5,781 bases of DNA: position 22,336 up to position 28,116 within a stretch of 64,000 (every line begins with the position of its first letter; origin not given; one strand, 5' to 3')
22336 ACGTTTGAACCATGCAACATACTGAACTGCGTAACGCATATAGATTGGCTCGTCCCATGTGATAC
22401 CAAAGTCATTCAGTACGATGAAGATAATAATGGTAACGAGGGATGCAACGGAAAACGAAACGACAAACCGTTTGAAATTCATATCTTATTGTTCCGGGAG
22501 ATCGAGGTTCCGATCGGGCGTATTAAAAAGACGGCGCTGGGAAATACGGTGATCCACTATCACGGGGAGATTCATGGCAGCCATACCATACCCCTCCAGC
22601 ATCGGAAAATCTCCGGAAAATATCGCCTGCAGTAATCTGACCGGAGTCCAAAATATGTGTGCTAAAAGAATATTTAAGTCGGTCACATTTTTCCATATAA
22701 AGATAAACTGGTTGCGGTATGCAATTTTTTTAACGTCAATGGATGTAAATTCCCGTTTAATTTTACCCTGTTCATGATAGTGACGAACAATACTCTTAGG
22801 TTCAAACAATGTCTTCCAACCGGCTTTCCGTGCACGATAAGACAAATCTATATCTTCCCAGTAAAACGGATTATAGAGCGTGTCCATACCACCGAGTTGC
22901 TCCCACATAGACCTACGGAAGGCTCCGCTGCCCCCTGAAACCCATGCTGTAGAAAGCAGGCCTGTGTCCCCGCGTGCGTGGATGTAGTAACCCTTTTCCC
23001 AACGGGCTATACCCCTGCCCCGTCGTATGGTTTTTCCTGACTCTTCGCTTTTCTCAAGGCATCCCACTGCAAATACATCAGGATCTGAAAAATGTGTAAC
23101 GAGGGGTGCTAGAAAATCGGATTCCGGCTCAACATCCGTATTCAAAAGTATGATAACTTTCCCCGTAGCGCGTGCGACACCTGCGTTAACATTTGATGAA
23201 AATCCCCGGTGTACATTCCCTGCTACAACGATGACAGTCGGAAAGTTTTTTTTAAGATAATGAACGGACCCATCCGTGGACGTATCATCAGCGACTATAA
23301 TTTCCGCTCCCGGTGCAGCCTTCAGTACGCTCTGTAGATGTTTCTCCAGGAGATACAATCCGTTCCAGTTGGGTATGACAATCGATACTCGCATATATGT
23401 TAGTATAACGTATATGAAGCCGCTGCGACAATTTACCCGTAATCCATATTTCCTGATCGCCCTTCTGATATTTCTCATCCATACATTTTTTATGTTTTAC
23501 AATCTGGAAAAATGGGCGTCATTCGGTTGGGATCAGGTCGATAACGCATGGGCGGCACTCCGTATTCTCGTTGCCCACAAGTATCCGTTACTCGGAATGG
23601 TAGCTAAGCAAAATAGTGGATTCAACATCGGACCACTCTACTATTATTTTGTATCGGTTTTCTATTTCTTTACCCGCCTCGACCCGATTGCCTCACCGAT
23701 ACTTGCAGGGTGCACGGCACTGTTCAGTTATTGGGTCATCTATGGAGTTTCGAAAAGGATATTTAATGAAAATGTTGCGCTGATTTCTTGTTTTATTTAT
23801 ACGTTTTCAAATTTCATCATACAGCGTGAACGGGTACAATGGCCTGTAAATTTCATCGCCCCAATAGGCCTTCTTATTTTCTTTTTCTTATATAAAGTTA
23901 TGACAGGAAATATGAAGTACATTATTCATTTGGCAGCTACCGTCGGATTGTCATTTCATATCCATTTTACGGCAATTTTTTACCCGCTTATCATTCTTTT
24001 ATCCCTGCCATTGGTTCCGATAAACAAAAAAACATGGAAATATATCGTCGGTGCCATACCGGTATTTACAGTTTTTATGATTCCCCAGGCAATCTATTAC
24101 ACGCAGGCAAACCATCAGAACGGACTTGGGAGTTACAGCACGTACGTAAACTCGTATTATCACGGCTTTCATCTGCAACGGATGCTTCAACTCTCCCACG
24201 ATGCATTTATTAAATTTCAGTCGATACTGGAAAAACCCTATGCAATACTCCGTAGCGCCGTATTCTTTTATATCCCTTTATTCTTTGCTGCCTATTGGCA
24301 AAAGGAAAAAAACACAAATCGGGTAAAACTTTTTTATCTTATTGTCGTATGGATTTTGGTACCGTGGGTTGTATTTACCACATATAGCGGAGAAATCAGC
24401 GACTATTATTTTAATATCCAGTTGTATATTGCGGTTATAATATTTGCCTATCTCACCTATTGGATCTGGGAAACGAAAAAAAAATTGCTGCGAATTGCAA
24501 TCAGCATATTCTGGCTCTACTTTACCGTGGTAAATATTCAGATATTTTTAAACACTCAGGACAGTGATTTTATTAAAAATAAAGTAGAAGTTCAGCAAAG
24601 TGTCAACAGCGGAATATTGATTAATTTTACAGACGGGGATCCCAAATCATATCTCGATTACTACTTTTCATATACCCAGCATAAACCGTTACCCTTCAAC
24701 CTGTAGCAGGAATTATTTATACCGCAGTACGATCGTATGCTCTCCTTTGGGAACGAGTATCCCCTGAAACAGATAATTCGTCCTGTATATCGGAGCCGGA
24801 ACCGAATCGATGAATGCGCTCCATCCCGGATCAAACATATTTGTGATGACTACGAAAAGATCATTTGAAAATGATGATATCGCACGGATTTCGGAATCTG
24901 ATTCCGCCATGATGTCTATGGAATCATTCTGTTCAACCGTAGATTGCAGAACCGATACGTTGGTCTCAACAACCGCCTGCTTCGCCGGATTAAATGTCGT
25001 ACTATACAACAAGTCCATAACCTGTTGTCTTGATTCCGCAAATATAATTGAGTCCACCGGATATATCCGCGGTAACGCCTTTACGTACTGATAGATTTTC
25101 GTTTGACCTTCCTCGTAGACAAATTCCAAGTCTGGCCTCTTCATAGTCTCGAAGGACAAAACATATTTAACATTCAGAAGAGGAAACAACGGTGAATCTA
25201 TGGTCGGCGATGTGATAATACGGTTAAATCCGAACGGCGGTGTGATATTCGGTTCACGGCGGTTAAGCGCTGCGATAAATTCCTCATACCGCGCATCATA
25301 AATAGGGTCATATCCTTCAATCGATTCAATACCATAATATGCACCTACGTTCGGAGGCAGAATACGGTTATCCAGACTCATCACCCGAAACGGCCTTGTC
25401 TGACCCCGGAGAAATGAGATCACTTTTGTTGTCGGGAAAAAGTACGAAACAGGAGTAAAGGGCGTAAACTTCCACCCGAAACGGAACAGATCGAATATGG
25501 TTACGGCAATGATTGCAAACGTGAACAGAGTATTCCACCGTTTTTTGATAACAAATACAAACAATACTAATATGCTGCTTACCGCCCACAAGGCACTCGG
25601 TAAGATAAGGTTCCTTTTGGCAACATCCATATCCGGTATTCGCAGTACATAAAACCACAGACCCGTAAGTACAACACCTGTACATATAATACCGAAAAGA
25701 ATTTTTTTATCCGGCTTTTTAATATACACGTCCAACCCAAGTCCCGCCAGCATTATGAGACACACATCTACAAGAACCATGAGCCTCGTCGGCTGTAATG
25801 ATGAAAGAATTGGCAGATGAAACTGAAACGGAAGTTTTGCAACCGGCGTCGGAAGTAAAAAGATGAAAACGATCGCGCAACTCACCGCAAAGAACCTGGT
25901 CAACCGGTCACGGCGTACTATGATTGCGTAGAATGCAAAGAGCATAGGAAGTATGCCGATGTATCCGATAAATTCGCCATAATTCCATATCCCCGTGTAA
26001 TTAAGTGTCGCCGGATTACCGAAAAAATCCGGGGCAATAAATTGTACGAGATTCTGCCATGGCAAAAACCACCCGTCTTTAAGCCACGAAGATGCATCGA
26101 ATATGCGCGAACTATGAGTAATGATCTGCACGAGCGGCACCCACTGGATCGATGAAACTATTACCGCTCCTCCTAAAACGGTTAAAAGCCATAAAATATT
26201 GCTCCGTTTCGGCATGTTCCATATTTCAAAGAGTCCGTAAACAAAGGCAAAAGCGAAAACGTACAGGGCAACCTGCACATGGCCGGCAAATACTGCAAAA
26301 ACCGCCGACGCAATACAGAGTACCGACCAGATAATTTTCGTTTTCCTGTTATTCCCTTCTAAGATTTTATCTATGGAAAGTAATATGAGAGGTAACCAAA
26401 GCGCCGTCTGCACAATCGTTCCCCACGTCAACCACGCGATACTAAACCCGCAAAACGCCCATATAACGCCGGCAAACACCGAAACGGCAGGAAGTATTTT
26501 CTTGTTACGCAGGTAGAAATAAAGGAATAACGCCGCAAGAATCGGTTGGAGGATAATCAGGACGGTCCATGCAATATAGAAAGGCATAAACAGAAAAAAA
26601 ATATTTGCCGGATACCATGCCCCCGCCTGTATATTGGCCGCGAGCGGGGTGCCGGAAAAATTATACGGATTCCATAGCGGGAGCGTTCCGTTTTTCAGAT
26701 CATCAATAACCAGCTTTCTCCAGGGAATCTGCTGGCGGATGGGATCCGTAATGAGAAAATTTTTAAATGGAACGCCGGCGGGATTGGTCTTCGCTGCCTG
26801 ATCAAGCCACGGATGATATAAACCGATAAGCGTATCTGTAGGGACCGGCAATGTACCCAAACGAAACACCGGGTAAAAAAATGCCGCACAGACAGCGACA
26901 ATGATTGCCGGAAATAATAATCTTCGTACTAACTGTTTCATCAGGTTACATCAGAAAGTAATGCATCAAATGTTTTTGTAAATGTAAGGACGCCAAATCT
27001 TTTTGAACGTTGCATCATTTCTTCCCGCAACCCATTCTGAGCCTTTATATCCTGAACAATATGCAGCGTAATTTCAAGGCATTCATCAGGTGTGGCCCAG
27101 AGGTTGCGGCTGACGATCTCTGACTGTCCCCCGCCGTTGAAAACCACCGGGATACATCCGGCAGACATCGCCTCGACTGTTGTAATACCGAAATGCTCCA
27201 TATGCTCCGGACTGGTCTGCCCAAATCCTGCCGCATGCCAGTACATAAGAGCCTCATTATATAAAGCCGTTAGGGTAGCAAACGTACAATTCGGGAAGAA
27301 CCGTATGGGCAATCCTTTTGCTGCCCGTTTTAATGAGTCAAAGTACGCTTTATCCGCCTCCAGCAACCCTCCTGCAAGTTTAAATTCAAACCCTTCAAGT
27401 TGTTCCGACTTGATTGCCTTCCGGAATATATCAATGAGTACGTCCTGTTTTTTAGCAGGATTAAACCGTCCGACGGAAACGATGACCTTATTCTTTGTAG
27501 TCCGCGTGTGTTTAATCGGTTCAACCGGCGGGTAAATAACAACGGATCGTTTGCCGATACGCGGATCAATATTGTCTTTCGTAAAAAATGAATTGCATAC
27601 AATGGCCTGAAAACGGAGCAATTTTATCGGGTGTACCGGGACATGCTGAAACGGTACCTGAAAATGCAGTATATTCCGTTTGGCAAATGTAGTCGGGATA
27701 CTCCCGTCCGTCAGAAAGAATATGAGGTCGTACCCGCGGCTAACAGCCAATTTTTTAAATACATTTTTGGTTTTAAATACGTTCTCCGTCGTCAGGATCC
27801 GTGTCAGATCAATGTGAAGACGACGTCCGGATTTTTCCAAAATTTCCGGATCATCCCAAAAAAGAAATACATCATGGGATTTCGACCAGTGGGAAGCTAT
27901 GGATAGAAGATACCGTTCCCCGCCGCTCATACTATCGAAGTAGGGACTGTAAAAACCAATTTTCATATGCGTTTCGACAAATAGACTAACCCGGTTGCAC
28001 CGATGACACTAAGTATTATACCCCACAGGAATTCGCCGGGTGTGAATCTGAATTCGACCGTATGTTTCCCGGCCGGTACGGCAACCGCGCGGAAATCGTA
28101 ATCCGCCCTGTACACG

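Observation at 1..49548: A 49-kb glycosylation island with about 21 GT-C membrane glycosyltransferases and a complete lipid-carrier sugar supply chain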

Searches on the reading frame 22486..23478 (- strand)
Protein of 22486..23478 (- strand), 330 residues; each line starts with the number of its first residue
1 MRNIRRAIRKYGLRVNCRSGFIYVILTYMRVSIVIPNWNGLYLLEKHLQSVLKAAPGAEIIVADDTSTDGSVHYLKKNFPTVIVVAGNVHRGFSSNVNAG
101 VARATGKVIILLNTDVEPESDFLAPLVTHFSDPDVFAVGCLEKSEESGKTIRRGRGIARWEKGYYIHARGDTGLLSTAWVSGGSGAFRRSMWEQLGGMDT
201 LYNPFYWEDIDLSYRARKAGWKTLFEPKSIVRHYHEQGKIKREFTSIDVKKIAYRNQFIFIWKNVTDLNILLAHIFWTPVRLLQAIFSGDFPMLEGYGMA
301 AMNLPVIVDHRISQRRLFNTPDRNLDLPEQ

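Call 5: search_protein_families(library=pfam, proteins=[window:22486-23478:-], max_evalue=0.01)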
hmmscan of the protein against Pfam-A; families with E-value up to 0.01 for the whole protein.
window:22486-23478:- (330 aa): 4 families
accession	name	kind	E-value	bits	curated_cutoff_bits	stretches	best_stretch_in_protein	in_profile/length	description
PF00535.33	Glycos_transf_2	-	3.4e-24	86.1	23.3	1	32-194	1-166/168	Glycosyl transferase family 2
PF13641.12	Glyco_tranf_2_3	-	4.2e-21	76.5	27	1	30-236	2-214/230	Glycosyltransferase like family 2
PF13632.12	Glyco_trans_2_3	-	4.8e-07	30.2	27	1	109-237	2-127/198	Glycosyl transferase family group 2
PF13506.12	Glyco_transf_21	-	7.1e-06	26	21.7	1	96-237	21-158/174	Glycosyl transferase family 21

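Call 36: search_protein_families(library=ncbifam, proteins=[window:22486-23478:-], max_evalue=0.00001)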
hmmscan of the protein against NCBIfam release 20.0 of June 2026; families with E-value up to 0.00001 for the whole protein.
window:22486-23478:- (330 aa): 9 families
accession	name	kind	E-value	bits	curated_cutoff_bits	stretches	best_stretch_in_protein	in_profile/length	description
TIGR03965.1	mycofact_glyco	equivalog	2.9e-22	79.2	280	1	30-236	75-283/467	mycofactocin biosynthesis glycosyltransferase MftF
NF041875.1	EPS_EpsD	equivalog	5.8e-19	68.7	370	1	31-241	1-214/325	exopolysaccharide biosynthesis glycosyltransferase EpsD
TIGR04283.1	glyco_like_mftF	equivalog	8.8e-15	54.9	182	1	31-247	1-202/221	TIGR04283 family arsenosugar biosynthesis glycosyltransferase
TIGR03937.1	PgaC_IcaA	equivalog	7.9e-12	44.8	422.3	1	28-231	44-248/407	poly-beta-1,6-N-acetyl-D-glucosamine synthase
NF038299.1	EPS_HpsN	equivalog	2.1e-09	36.8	425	0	30-138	2-115/317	hormogonium polysaccharide biosynthesis glycosyltransferase HpsN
NF007482.0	PRK10073.1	equivalog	1.2e-08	34.4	423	1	30-117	7-97/334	glycosyltransferase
TIGR03472.1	HpnI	equivalog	5.6e-08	32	310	1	71-236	87-255/373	bacteriohopanetetrol glucosamine biosynthesis glycosyltransferase HpnI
NF050050.1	ProtGlycPglI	equivalog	7.6e-07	28.8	500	1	30-132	3-110/306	GalNAc(5)-diNAcBac-PP-undecaprenol beta-1,3-glucosyltransferase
TIGR03111.1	glyc2_xrt_Gpos1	hypoth_equivalog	2.5e-06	26.6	363.95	1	25-138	45-165/439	TIGR03111 family XrtG-associated glycosyltransferase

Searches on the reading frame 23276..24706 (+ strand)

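Call 5: search_protein_families(library=pfam, proteins=[window:23276-24706:+], max_evalue=0.01)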
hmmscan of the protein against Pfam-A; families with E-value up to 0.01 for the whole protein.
window:23276-24706:+ (476 aa): 2 families
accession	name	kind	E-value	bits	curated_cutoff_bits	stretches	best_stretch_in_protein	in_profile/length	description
PF13231.12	PMT_2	-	8.3e-08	33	26.1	1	147-268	31-155/160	Dolichyl-phosphate-mannose-protein mannosyltransferase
PF10066.14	DUF2304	-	0.0069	17.1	25.5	1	381-444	2-65/106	Uncharacterized conserved protein (DUF2304)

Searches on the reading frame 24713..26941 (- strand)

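Call 5: search_protein_families(library=pfam, proteins=[window:24713-26941:-], max_evalue=0.01)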
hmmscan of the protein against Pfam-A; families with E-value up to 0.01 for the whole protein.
window:24713-26941:- (742 aa): 1 family
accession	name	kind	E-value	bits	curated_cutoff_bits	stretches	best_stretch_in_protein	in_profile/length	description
PF09586.16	YfhO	-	6e-16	58.4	28.5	2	113-644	80-609/835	Bacterial membrane protein YfhO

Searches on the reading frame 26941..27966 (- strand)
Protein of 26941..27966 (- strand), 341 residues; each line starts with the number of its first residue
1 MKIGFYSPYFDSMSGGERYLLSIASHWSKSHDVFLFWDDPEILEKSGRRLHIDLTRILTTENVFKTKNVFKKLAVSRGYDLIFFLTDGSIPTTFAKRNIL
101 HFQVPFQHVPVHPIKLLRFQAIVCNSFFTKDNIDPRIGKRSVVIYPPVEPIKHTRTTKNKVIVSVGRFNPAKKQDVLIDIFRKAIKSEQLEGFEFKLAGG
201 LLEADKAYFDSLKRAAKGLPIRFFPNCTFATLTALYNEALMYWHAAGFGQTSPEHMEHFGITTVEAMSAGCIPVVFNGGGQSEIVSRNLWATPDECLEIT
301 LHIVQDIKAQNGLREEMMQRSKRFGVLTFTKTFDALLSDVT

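Call 6: search_protein_families(library=pfam, proteins=[window:26941-27966:-], max_evalue=0.01)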
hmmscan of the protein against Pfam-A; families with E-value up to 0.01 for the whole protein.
window:26941-27966:- (341 aa): 3 families
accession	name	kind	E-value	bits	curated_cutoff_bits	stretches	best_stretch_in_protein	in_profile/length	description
PF00534.26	Glycos_transf_1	-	4.7e-16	59.2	26.4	1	152-288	8-134/172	Glycosyl transferases group 1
PF13692.12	Glyco_trans_1_4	-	2e-10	41.6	27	1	160-288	2-120/142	Glycosyl transferases group 1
PF13439.12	Glyco_transf_4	-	0.0023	18.4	28.5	0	14-149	2-167/170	Glycosyltransferase Family 4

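Call 36: search_protein_families(library=ncbifam, proteins=[window:26941-27966:-], max_evalue=0.00001)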
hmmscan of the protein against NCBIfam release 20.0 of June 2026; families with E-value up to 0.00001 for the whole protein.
window:26941-27966:- (341 aa): 0 families
